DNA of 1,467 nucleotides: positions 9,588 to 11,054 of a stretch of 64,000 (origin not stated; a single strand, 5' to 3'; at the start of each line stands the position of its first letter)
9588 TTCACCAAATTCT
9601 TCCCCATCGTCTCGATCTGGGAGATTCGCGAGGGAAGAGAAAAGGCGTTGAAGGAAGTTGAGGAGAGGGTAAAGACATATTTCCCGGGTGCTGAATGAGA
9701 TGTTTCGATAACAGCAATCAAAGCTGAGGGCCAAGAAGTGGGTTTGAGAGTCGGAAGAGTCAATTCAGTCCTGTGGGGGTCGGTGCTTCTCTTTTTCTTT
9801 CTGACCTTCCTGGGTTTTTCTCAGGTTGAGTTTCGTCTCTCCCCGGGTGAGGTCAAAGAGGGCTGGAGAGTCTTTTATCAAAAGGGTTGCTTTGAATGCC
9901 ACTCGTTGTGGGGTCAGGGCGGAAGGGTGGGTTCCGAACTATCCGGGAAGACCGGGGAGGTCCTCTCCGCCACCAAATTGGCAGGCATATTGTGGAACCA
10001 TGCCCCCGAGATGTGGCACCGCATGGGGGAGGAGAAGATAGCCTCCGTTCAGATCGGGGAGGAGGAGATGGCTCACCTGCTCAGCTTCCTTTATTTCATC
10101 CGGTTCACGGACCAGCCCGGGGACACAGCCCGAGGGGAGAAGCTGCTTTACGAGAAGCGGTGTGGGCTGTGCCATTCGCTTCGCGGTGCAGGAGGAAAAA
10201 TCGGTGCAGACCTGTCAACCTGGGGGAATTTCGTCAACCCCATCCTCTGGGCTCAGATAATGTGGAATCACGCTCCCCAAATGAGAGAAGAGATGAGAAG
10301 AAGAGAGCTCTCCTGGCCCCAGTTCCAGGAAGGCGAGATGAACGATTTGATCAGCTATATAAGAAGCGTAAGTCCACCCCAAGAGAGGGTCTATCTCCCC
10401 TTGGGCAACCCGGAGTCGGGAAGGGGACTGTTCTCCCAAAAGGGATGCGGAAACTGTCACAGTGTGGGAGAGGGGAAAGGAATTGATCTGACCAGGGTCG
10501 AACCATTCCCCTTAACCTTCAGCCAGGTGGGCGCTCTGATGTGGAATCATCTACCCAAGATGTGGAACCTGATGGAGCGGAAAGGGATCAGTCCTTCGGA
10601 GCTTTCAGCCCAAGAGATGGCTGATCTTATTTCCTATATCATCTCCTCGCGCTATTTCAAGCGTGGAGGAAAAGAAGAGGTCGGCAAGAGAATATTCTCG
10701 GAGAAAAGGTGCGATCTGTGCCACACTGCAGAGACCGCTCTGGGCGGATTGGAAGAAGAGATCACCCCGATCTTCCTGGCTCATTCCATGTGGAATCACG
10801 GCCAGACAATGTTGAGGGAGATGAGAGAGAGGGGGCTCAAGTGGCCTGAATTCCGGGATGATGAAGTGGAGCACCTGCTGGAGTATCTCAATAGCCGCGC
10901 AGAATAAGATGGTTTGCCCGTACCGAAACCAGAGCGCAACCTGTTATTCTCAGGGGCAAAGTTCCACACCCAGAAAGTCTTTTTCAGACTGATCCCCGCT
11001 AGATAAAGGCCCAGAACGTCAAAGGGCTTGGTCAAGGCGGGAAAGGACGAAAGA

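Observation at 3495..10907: Minimal Qrc/alternative complex III-like operon flanked by two extra multiheme cytochromes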

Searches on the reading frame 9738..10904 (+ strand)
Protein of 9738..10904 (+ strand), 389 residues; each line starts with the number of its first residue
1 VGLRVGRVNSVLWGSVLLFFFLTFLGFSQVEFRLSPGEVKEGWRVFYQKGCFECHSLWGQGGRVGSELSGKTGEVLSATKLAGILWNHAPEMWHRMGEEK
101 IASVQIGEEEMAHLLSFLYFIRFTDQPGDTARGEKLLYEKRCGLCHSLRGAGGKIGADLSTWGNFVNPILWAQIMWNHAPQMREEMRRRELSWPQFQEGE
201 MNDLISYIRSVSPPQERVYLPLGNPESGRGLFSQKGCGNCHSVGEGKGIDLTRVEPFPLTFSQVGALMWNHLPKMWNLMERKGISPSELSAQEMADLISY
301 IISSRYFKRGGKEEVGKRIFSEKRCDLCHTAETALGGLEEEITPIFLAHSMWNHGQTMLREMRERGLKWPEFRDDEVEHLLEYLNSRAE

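Call 4: search_protein_families(library=pfam, proteins=[window:9738-10904:+], max_evalue=0.01)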
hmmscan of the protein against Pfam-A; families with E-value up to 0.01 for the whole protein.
window:9738-10904:+ (389 aa): 5 families
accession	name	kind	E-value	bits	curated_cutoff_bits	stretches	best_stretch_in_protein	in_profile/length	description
PF00034.26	Cytochrom_C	-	1.1e-20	75.2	21.3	2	131-211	2-89/90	Cytochrome c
PF13442.11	Cytochrome_CBB3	-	1.4e-16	61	27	1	224-301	2-68/68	Cytochrome C oxidase, cbb3-type, subunit III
PF14376.11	Haem_bd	-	2.7e-05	24.6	27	0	315-335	33-52/133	Haem-binding domain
PF14522.11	Cytochrome_C7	-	0.00018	21.7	24.8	0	319-334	38-53/67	Cytochrome c7 and related cytochrome c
PF14495.11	Cytochrom_C550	-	0.0002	21.5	27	0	226-247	27-47/136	Cytochrome c-550 domain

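Call 5: search_protein_families(library=ncbifam, proteins=[window:9738-10904:+], max_evalue=0.01)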
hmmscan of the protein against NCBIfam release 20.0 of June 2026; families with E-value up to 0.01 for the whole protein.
window:9738-10904:+ (389 aa): 13 families
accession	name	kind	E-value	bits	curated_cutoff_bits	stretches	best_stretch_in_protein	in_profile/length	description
TIGR02603.1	CxxCH_TIGR02603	domain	3e-14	53.2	68.15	1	128-164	1-36/134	putative heme-binding domain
NF050122.1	bc1_QcrC_actin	exception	1.1e-10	41.3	200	1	129-308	40-215/253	cytochrome bc1 complex diheme cytochrome c subunit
TIGR00782.1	ccoP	equivalog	5.6e-08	32.4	179.95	0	134-249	110-225/285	cytochrome-c oxidase, cbb3-type subunit III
NF040971.1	cytc_ExtS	equivalog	4.8e-07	29.3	100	0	126-242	74-188/262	selenite/tellurite reduction operon c-type cytochrome lipoprotein ExtS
TIGR04485.1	thiosulf_SoxX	equivalog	5.4e-05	23.8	61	0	142-209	5-76/78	sulfur oxidation c-type cytochrome SoxX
TIGR03045.1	PS_II_C550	equivalog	0.00029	20.5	177.75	0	216-247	42-72/159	photosystem II cytochrome c-550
NF052248.1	SorU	equivalog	0.0018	18.5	100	0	141-160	12-33/72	SorU family sulfite dehydrogenase c-type cytochrome subunit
TIGR00756.2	PPR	repeat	0.0022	18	20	0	270-288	17-35/35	pentatricopeptide repeat protein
NF011054.0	PRK14486.1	equivalog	0.003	17.1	447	0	131-161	216-244/294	putative bifunctional cbb3-type cytochrome c oxidase subunit II/cytochrome c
TIGR04494.1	c550_PedF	equivalog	0.0047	16.8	122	0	137-160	57-80/133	cytochrome c-550 PedF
NF011055.0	PRK14487.1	subfamily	0.0047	16.5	218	0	226-242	57-73/212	cbb3-type cytochrome c oxidase subunit II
TIGR01904.2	GSu_C4xC__C2xCH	domain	0.005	16.6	27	0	233-245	48-60/73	CxxxxCH/CxxCH domain c-type cytochrome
NF041895.1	choice_anch_V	domain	0.0086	16.1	42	0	233-250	23-40/150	choice-of-anchor V domain-containing protein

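Call 30: search_solved_structures(query=window:9738-10904:+, max_evalue=0.1, show_alignments=2)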
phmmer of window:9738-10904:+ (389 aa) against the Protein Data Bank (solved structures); distinct sequences matched with E-value up to 0.1: 9.
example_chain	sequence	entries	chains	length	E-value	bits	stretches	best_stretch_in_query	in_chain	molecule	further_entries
9l08_A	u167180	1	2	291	7.3e-10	41.4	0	280-333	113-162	Covalently Connected Cytochrome c555 trimer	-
7rh5_O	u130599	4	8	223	0.0053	18.8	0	128-211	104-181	Cytochrome bc1 complex cytochrome c subunit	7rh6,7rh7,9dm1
7txe_A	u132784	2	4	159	0.0062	18.6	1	123-165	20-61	Cytochrome c2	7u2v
6hwh_M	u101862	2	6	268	0.0067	18.5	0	128-211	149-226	Cytochrome bc1 complex cytochrome c subunit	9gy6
8ovc_O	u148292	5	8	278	0.0077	18.3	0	128-211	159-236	Cytochrome bc1 complex cytochrome c subunit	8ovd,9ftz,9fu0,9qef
6adq_C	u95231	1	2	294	0.0094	18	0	128-211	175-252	Cytochrome bc1 complex cytochrome c subunit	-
5z25_A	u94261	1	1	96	0.035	16.1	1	280-333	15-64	Cytochrome c552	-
1ccr_A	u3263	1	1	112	0.055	15.5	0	221-248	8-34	CYTOCHROME C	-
3cyt_O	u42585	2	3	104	0.08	14.9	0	128-166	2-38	CYTOCHROME C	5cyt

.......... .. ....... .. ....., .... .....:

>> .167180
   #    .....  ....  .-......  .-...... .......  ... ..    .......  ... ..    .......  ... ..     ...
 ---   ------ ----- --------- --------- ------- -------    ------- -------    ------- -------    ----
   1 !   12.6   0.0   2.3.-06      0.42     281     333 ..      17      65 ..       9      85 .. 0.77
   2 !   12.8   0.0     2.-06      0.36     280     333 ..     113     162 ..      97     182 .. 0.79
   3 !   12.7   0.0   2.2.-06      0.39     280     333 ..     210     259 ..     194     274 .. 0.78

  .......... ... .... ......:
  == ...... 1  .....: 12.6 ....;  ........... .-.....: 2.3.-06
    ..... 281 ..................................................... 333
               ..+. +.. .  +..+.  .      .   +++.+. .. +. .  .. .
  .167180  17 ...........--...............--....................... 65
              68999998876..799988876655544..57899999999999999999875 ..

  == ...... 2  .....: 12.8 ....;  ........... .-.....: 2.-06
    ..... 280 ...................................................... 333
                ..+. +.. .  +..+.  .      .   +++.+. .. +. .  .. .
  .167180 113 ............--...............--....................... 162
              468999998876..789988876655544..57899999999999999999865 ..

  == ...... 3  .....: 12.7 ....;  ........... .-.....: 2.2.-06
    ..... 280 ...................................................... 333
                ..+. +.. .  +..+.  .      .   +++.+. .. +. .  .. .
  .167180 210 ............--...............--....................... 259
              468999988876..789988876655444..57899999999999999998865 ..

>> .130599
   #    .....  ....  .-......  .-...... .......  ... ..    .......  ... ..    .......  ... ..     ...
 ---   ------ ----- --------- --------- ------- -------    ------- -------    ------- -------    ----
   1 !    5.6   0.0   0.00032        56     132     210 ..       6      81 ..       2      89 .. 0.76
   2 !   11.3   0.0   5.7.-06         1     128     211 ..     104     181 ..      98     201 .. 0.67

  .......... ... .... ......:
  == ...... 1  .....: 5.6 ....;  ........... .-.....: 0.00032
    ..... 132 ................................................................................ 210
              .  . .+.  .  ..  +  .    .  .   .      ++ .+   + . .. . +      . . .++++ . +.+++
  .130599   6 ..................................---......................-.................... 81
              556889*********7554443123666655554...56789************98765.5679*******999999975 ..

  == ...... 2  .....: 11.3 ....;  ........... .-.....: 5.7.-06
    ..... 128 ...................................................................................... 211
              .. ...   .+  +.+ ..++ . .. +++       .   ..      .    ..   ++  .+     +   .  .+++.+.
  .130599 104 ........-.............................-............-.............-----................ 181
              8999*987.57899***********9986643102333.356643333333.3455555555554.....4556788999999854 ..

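Call 56: find_homologous_proteins(query=window:9738-10904:+, max_evalue=1e-10)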
Query window:9738-10904:+ (389 aa): 824 proteins with E <= 1e-10 among 8000 candidates; the best 120 are listed.
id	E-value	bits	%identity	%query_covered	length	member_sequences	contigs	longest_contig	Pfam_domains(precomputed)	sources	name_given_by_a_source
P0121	3.4e-235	798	88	99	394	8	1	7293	PF13442.12,PF00034.27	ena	-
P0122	2.0e-186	638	68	100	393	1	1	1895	PF14495.12,PF13442.12,PF00034.27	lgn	-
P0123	7.2e-182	623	69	95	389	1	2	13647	PF14495.12,PF13442.12,PF00034.27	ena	-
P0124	2.8e-178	611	67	93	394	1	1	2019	PF14376.12,PF14495.12,PF13442.12,PF00034.27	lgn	-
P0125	1.8e-173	595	66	95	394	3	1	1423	PF14376.12,PF14495.12,PF13442.12,PF00034.27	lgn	-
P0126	2.3e-167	575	63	96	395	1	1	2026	PF14495.12,PF13442.12,PF00034.27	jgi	-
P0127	1.7e-160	552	47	92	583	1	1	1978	PF09699.16,PF14376.12,PF14495.12,PF13442.12,PF00034.27,PF14522.12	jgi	-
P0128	9.4e-116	405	45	95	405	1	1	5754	PF13442.12,PF00034.27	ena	-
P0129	6.2e-115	402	44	95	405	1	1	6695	PF14495.12,PF13442.12,PF00034.27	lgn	-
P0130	1.1e-113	398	44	98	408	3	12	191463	PF14376.12,PF14495.12,PF13442.12,PF00034.27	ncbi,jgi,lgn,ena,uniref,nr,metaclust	ncbi:MAG: hypothetical protein A3C43_04845 [Candidatus Schekmanbacteria bacterium RIFCSPHIGHO2_02_FU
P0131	5.8e-113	396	47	95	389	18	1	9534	PF14376.12,PF14495.12,PF02433.21,PF13442.12,PF00034.27,PF14522.12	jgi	-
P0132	1.9e-112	394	50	90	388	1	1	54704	PF14376.12,PF14495.12,PF02433.21,PF13442.12,PF00034.27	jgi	jgi:cytochrome c2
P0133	2.3e-112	394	47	95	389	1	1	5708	PF14376.12,PF14495.12,PF13442.12,PF00034.27,PF14522.12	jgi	-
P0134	3.0e-112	394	46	96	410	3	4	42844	PF13442.12,PF00034.27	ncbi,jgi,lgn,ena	-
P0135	4.0e-112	393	47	93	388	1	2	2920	PF14376.12,PF14495.12,PF13442.12,PF00034.27,PF14522.12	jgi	jgi:cytochrome c2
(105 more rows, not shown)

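Call 64: predict_structure(alignment_id=A2)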
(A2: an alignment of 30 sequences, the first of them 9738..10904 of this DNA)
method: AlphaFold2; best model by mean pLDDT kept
length: 389 residues; sequences in the alignment: 30
mean_pLDDT: 83.2   pTM: 0.75
mean pLDDT of the five models: 83.2, 81.3, 80.0, 80.0, 78.7
residues with pLDDT >= 90: 114; 70-90: 232; 50-70: 24; < 50: 19
segments of 3 or more residues with pLDDT < 50: 1-5, 25-35
pLDDT, mean of each block of 10 residues (from residue 1): 48 71 44 59 92 88 83 80 90 86 88 88 82 95 89 86 82 88 88 90 91 82 86 90 86 83 87 88 88 90 79 93 85 56 87 89 91 91 82
secondary structure, 60 per line:
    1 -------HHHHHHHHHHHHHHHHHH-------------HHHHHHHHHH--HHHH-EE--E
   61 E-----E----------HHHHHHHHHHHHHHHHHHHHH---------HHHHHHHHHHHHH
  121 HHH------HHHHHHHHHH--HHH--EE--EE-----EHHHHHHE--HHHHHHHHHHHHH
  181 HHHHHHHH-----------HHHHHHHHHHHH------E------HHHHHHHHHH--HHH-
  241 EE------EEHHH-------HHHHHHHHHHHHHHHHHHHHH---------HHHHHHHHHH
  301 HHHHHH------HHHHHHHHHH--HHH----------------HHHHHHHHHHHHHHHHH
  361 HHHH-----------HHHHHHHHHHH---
elements in order: H8-25 H39-48 H51-54 H78-98 H108-123 H130-139 H159-164 H168-188 H200-211 H225-234 H261-281 H291-306 H313-322 H344-364 H376-386

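Call 66: fold_search(model_id=the predicted structure, library=pdb)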
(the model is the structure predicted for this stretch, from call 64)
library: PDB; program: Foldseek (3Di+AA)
matches with E <= 10: 69; with E <= 0.001: 0
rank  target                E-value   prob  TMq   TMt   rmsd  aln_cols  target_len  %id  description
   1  9l08_A                1.7e-03  0.96  0.17  0.21  16.9       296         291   16  Cyclic Trimer of Helix-Linked Cytochrome c555 (released 2025-05-28)
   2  7zs1                  1.6e-02  0.95  0.13  0.17  15.6       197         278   15  Diheme cytochrome c Kustd1711 from Kuenenia stuttgartiensis, M292C mutant (released 2023-05-17)
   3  7e1w_O                8.5e-02  0.75  0.21  0.30  14.6       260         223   17  Cryo-EM structure of hybrid respiratory supercomplex consisting of Mycobacterium tuberculosis complexIII and Mycobacte (released 2021-10-27)
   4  4xyd_B                1.4e-01  0.94  0.14  0.34  14.2       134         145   22  Nitric oxide reductase from Roseobacter denitrificans (RdNOR) (released 2016-05-25)
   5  3o0r_C                1.7e-01  0.96  0.14  0.36  14.8       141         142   18  Crystal structure of nitric oxide reductase from Pseudomonas aeruginosa in complex with antibody fragment (released 2010-12-29)
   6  7qhm_C                3.2e-01  0.44  0.17  0.26  12.9       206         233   16  Cytochrome bcc-aa3 supercomplex (respiratory supercomplex III2/IV2) from Corynebacterium glutamicum (stigmatellin and  (released 2022-05-18)
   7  1yeb                  4.7e-01  0.69  0.13  0.41   9.6       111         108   19  STRUCTURE DETERMINATION AND ANALYSIS OF YEAST ISO-2-CYTOCHROME C AND A COMPOSITE MUTANT PROTEIN (released 1993-10-31)
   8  6adq_C                5.4e-01  0.41  0.18  0.29  12.6       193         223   16  Respiratory Complex CIII2CIV2SOD2 from Mycobacterium smegmatis (released 2018-11-14)
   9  1ytc                  5.7e-01  0.80  0.16  0.45   7.6       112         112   20  THERMODYNAMIC CYCLES AS PROBES OF STRUCTURE-FUNCTION RELATIONSHIPS IN UNFOLDED PROTEINS (released 1996-03-08)
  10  7q21_C                6.2e-01  0.33  0.20  0.30  14.4       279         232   16  III2-IV2 respiratory supercomplex from Corynebacterium glutamicum (released 2022-02-02)
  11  6cun                  7.2e-01  0.60  0.14  0.39   8.1       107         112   20  Engineered Cytochrome c from Rhodothermus marinus (Rma TDE) bound to carbene intermediate (1-ethoxy-1-oxopropan-2-yliden (released 2018-06-27)
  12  1yea                  9.1e-01  0.72  0.14  0.42   8.9       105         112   20  STRUCTURE DETERMINATION AND ANALYSIS OF YEAST ISO-2-CYTOCHROME C AND A COMPOSITE MUTANT PROTEIN (released 1993-10-31)
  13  1hro_A                9.1e-01  0.66  0.13  0.43   9.4       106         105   22  MOLECULAR STRUCTURE OF A HIGH POTENTIAL CYTOCHROME C2 ISOLATED FROM RHODOPILA GLOBIFORMIS (released 1997-01-11)
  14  8gth_A                1.1e+00  0.82  0.14  0.47   7.9       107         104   24  Crystal strucuture of cyt c551 from anoxygenic phototrophic bacterium Roseiflexus castenholzii (released 2023-09-13)
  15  4wqc                  1.3e+00  0.25  0.12  0.19  11.5       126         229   15  Thiosulfate dehydrogenase (TsdA) from Allochromatium vinosum - K208N mutant (released 2015-02-18)
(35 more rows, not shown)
